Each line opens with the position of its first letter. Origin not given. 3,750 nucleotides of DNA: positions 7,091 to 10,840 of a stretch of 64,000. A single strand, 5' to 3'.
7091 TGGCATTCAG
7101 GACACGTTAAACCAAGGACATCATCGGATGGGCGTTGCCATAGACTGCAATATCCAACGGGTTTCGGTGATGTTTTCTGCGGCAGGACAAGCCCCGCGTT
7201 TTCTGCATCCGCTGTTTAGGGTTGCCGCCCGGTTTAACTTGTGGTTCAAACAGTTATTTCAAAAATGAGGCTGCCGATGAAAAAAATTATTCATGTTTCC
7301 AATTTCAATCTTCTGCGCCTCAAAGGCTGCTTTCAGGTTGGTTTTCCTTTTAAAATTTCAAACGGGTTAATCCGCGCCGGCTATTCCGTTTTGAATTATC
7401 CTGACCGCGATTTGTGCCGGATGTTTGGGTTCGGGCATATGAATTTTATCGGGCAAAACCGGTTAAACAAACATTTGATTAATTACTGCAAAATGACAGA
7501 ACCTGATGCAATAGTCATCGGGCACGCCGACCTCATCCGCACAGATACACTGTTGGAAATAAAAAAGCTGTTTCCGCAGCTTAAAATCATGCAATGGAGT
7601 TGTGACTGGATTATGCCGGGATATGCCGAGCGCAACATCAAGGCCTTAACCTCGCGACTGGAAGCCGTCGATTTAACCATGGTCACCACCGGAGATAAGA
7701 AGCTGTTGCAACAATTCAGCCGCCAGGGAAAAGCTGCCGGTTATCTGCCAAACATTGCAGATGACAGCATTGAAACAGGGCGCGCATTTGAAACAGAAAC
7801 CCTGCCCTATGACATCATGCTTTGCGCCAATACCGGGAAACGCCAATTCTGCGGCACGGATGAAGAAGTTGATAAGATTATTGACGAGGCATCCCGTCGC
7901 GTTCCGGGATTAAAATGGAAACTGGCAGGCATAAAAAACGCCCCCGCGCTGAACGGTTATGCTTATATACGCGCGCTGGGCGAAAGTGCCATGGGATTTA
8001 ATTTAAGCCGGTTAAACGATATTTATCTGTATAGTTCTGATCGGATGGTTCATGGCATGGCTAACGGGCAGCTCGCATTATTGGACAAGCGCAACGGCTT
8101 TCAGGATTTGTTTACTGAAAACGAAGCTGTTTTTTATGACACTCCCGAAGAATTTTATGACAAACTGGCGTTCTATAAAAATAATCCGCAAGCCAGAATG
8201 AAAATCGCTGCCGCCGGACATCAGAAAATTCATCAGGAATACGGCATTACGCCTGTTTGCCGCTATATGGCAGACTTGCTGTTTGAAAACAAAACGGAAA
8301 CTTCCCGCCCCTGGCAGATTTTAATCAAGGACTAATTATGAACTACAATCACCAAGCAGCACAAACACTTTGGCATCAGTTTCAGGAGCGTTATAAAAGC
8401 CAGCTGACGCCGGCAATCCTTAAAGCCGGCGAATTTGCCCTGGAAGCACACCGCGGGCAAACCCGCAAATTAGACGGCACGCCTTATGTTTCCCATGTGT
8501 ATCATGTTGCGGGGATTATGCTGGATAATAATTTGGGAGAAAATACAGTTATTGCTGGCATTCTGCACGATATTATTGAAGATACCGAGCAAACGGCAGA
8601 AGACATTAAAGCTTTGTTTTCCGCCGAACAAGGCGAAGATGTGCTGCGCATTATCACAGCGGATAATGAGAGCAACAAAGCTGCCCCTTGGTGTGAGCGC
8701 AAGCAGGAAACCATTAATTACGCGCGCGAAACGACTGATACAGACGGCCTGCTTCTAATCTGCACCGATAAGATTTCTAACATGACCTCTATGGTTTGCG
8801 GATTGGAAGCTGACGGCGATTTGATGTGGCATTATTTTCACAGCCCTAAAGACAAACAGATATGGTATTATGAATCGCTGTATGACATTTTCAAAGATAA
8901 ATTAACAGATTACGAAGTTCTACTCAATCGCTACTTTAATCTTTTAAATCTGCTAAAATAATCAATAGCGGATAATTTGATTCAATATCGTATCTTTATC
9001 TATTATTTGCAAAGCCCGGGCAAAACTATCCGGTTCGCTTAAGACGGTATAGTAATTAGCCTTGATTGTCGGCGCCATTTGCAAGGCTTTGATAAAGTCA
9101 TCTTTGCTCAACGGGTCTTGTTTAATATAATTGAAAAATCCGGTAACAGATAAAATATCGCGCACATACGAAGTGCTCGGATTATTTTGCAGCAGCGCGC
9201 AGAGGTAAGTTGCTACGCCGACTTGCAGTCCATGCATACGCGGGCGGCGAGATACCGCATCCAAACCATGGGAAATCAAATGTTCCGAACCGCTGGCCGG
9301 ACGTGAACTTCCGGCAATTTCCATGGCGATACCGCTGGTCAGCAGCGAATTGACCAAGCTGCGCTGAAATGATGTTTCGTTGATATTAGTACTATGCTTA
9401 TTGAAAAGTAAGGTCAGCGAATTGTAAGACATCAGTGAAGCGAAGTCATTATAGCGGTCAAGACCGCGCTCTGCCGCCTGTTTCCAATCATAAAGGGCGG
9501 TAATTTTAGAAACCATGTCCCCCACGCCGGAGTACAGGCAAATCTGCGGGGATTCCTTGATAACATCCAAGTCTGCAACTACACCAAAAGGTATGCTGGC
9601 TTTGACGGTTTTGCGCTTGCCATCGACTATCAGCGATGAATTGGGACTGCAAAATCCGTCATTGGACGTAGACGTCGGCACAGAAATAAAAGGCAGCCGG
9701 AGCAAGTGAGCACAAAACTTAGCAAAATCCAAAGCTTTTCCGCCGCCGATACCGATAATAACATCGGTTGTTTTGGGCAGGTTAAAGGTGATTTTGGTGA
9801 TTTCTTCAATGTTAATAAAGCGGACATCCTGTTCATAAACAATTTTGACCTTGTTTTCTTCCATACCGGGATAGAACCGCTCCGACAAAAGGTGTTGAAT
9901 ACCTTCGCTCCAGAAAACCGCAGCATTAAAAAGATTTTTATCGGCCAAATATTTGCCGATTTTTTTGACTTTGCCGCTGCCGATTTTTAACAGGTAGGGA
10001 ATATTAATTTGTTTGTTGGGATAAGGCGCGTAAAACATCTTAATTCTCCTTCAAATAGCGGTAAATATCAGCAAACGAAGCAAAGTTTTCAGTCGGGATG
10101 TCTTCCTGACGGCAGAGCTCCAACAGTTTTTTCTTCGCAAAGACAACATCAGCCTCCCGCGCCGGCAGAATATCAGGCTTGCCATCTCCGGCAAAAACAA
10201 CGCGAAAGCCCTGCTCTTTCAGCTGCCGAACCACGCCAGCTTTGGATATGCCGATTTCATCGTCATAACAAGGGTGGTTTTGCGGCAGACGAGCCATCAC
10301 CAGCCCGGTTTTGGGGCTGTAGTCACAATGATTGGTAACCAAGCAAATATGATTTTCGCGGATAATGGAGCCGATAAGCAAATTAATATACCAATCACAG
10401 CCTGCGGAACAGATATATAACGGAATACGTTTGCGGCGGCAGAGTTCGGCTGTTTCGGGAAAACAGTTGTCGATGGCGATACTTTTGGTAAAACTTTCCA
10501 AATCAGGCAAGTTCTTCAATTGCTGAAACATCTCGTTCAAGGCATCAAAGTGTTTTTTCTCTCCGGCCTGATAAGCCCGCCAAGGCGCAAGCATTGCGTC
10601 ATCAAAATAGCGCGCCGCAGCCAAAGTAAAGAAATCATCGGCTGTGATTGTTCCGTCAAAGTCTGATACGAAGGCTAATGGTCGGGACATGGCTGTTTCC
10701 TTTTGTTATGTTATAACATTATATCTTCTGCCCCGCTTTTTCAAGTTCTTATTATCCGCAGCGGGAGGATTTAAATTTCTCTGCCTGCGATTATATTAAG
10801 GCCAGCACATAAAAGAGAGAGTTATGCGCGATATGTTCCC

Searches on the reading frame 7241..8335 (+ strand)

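Call 21: search_protein_families(library=pfam, proteins=[window:7241-8335:+], max_evalue=0.01)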
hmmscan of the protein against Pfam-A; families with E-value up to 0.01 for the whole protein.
window:7241-8335:+ (364 aa): 1 family
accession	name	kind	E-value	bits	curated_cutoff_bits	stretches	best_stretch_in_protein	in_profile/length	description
PF13524.12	Glyco_trans_1_2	-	8.3e-18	65.2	25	1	218-335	16-134/144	Glycosyl transferase-like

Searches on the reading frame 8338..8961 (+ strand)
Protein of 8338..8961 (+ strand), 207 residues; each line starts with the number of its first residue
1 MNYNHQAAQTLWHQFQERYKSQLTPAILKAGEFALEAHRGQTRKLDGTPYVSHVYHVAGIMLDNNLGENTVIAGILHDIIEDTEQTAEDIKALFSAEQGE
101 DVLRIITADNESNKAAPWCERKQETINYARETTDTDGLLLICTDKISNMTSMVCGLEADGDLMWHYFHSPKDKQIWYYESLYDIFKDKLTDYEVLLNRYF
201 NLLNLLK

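Call 21: search_protein_families(library=pfam, proteins=[window:8338-8961:+], max_evalue=0.01)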
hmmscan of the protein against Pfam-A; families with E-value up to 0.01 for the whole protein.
window:8338-8961:+ (207 aa): 2 families
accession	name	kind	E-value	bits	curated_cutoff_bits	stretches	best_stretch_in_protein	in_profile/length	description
PF13328.12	HD_4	-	5.5e-14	52.6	27.2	1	30-152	1-127/156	HD domain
PF01966.28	HD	-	5.8e-05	23.8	22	1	51-130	2-105/116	HD domain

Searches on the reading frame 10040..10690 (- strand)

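Call 21: search_protein_families(library=pfam, proteins=[window:10040-10690:-], max_evalue=0.01)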
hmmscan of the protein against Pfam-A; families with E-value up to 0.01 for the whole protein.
window:10040-10690:- (216 aa): 3 families
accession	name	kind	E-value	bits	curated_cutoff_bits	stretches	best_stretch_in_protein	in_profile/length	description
PF12710.13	HAD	-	1.5e-06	29.2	27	1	8-174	2-185/189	haloacid dehalogenase-like hydrolase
PF00702.32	Hydrolase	-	0.00042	21.2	26.4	0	6-86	3-109/191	haloacid dehalogenase-like hydrolase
PF06888.18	Put_Phosphatase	-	0.006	16.5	27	1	50-188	49-199/234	Putative Phosphatase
